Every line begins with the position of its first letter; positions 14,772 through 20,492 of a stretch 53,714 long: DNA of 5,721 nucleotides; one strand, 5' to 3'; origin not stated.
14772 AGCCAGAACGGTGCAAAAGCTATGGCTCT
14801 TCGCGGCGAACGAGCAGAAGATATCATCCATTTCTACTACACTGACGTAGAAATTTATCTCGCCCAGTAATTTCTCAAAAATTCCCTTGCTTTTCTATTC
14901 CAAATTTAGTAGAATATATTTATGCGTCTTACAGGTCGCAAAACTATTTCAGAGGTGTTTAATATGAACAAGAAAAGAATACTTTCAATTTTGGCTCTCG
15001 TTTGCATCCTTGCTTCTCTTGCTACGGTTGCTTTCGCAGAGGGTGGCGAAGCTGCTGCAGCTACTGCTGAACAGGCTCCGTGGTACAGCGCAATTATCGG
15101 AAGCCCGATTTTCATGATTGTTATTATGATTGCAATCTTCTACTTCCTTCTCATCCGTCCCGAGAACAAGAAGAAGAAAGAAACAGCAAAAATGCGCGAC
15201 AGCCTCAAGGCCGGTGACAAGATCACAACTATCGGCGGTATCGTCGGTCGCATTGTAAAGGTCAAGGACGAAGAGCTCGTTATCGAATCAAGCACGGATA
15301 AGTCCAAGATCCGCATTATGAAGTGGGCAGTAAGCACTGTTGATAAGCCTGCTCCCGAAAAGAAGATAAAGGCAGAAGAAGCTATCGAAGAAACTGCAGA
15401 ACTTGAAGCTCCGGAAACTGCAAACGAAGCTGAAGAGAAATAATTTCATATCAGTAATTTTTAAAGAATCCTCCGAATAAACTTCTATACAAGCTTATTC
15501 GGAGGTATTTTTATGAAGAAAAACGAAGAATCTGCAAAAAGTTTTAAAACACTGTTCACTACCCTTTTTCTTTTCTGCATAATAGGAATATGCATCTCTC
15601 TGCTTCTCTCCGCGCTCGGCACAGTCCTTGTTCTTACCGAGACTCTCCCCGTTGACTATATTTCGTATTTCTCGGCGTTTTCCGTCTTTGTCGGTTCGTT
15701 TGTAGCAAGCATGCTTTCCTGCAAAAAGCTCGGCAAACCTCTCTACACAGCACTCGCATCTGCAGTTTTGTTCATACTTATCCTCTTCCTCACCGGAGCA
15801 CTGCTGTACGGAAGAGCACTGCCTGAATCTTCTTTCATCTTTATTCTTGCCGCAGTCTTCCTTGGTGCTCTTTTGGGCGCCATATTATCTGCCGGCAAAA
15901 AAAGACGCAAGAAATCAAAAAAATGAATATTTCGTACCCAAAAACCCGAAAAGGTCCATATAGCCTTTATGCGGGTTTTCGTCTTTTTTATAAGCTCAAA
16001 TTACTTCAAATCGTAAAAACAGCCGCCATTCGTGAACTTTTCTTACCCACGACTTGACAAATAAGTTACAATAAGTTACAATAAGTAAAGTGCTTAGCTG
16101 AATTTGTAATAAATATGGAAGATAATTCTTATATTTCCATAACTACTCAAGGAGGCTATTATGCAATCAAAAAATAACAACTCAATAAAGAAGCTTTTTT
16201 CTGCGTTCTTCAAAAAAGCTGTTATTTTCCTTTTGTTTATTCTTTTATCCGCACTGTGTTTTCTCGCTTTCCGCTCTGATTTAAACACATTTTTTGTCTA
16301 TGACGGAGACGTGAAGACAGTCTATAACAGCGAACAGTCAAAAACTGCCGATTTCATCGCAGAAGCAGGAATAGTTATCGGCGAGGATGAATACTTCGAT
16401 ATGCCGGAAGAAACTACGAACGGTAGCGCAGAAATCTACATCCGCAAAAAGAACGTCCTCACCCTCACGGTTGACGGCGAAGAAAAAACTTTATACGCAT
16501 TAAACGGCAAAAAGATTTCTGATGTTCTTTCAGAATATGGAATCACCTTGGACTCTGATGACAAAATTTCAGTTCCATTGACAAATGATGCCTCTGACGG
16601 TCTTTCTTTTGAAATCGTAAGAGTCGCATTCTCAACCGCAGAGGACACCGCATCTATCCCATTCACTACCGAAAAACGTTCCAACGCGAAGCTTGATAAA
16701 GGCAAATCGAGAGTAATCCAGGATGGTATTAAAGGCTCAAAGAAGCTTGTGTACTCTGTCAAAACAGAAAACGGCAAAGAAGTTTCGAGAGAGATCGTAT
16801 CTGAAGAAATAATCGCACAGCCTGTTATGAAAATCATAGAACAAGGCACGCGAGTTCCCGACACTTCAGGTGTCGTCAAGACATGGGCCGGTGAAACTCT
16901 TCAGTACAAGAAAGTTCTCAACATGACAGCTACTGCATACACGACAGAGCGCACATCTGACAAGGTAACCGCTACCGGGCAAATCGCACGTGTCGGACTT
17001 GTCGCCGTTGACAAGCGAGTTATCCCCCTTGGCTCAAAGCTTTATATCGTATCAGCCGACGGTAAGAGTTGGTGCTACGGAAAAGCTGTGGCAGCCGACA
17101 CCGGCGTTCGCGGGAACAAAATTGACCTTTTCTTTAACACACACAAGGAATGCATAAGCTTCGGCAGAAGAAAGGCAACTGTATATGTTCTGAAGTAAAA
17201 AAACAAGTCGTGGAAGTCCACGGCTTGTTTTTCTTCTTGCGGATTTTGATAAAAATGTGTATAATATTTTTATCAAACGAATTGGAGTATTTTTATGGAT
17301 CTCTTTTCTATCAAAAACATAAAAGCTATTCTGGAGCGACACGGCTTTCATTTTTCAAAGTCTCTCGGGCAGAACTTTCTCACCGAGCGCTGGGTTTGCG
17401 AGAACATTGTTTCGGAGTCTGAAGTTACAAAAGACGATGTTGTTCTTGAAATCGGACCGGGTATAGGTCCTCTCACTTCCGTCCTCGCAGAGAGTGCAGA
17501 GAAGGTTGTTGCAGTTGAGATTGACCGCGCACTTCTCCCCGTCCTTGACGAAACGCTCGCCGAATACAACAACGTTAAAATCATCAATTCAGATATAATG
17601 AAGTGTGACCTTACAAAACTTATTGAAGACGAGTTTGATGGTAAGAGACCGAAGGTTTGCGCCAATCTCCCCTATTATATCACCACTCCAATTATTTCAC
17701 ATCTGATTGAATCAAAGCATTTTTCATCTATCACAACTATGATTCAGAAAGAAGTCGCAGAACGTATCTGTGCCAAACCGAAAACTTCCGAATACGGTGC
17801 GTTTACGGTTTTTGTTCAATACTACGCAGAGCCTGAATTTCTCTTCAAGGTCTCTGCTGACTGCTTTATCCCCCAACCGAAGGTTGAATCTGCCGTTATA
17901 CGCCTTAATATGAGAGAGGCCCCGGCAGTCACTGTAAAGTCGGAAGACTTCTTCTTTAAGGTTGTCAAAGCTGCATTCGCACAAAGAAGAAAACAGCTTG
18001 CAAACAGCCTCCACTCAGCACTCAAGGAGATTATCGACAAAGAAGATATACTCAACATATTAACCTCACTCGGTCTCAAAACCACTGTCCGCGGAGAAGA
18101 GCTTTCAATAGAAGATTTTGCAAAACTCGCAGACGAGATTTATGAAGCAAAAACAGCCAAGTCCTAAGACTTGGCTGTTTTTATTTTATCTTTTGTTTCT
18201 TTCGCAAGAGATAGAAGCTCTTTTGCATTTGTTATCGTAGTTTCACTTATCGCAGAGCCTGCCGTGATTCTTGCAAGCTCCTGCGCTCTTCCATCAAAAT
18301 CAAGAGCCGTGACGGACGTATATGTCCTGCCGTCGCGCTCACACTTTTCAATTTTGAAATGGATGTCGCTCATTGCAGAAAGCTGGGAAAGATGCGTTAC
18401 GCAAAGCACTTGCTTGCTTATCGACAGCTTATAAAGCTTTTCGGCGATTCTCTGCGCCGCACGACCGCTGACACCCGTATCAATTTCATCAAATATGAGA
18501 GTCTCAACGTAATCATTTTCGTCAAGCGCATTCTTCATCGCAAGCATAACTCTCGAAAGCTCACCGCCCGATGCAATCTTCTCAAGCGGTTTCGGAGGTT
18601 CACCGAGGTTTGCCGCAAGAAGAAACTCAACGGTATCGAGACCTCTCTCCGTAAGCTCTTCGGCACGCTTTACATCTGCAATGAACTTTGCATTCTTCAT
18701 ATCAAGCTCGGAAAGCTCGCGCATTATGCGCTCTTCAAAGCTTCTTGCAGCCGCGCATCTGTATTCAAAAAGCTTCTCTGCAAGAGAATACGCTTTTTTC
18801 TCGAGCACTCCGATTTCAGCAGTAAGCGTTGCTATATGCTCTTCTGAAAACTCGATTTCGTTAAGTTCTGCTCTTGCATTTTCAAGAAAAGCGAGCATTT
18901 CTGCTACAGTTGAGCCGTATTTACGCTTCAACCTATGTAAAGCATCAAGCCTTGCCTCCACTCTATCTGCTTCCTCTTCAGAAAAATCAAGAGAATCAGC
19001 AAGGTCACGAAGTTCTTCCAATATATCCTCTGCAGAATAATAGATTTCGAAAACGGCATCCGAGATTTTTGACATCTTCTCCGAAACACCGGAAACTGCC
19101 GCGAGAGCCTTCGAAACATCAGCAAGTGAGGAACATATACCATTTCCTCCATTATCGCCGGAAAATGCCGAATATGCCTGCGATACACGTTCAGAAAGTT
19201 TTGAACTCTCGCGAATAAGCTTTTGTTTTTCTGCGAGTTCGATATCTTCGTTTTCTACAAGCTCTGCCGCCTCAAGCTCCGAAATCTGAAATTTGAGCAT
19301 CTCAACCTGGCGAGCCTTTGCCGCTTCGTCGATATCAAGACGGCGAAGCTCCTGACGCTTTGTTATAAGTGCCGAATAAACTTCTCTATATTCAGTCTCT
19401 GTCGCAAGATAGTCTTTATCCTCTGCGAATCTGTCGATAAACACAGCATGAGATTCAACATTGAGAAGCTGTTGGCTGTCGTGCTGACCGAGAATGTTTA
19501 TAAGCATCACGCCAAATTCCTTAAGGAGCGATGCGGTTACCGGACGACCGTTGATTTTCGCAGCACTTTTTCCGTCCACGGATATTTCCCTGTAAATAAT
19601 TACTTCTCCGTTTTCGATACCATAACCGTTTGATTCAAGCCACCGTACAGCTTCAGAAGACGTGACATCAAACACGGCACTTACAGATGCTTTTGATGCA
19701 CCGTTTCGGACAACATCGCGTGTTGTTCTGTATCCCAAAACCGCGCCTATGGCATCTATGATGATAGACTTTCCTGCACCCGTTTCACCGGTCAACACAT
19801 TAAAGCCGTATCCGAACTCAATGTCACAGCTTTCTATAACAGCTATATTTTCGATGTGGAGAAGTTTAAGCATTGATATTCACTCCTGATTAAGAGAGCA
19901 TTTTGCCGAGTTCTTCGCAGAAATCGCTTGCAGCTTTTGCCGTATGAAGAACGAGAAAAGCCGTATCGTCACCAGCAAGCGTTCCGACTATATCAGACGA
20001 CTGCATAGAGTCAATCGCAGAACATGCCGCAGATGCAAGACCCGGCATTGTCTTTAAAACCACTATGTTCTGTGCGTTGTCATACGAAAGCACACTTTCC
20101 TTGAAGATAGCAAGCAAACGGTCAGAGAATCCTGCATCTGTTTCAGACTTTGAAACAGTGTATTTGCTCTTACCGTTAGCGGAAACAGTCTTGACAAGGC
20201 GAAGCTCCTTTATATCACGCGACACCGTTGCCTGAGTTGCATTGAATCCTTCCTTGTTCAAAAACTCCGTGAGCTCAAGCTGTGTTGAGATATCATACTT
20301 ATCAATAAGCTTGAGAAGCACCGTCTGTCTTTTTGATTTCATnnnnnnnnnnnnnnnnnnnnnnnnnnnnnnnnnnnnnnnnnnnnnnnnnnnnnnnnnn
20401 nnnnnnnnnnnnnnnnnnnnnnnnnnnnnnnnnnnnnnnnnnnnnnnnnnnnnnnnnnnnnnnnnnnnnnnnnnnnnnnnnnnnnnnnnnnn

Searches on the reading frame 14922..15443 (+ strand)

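Call 46: search_protein_families(library=pfam, proteins=[window:14922-15443:+], max_evalue=0.01)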
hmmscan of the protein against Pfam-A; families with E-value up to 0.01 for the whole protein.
window:14922-15443:+ (173 aa): 2 families
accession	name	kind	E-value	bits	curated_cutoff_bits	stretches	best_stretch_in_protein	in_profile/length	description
PF02699.20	YajC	-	4.5e-28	97.4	28.2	1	63-138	3-77/78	Preprotein translocase subunit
PF04143.19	Sulf_transp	-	0.0028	17.7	27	1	8-64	9-64/310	Sulphur transport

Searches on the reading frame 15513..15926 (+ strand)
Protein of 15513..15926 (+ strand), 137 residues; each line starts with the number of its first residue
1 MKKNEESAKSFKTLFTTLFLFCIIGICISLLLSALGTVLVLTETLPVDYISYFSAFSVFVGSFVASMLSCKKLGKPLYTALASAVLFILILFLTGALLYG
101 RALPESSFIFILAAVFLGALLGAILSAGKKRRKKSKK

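Call 46: search_protein_families(library=pfam, proteins=[window:15513-15926:+], max_evalue=0.01)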
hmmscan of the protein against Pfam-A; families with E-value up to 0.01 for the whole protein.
window:15513-15926:+ (137 aa): 1 family
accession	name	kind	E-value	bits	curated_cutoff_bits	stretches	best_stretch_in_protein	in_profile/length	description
PF12670.12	DUF3792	-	4.9e-08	33.6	31.3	2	77-134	6-64/115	Protein of unknown function (DUF3792)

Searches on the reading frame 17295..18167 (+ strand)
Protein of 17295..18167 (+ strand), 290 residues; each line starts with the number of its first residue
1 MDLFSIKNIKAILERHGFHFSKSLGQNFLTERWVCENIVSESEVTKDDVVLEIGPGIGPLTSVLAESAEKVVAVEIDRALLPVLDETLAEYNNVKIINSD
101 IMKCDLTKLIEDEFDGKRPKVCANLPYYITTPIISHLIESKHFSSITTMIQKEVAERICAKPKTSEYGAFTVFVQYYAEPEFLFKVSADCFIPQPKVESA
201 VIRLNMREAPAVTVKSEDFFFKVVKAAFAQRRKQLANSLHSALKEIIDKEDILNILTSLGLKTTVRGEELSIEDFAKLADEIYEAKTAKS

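Call 48: search_protein_families(library=pfam, proteins=[window:17295-18167:+])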
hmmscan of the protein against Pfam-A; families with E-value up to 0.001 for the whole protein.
window:17295-18167:+ (290 aa): 2 families
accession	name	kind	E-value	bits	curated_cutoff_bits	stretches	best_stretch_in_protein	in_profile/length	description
PF00398.26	RrnaAD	-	3.6e-67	226.7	24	1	18-282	2-261/263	Ribosomal RNA adenine dimethylase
PF13649.12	Methyltransf_25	-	0.00013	23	27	1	50-106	1-60/97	Methyltransferase domain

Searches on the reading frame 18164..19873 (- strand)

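Call 48: search_protein_families(library=pfam, proteins=[window:18164-19873:-])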
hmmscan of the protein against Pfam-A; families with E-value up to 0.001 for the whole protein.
window:18164-19873:- (569 aa): 4 families
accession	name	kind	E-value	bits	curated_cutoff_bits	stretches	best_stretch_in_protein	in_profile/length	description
PF02463.25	SMC_N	-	2.1e-19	70.3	40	1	2-510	2-213/220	RecF/RecN/SMC N terminal domain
PF13476.12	AAA_23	-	1.7e-14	55.4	27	1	5-218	2-184/201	AAA domain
PF13304.12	AAA_21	-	1.5e-05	25.6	27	0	457-496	260-300/304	AAA domain, putative AbiEii toxin, Type IV TA system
PF13555.12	AAA_29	-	4.1e-05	23.7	27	1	24-60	24-58/61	P-loop containing region of AAA domain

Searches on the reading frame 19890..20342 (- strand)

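Call 4: search_protein_families(library=pfam, proteins=[window:19890-20342:-])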
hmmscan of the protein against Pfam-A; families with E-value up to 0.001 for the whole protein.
window:19890-20342:- (150 aa): 2 families
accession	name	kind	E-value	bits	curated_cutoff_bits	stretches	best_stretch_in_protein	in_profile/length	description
PF02863.23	Arg_repressor_C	-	3e-25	88.3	25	1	80-145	1-66/68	Arginine repressor, C-terminal domain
PF01316.27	Arg_repressor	-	7.1e-22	77.4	27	1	2-66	3-67/70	Arginine repressor, DNA binding domain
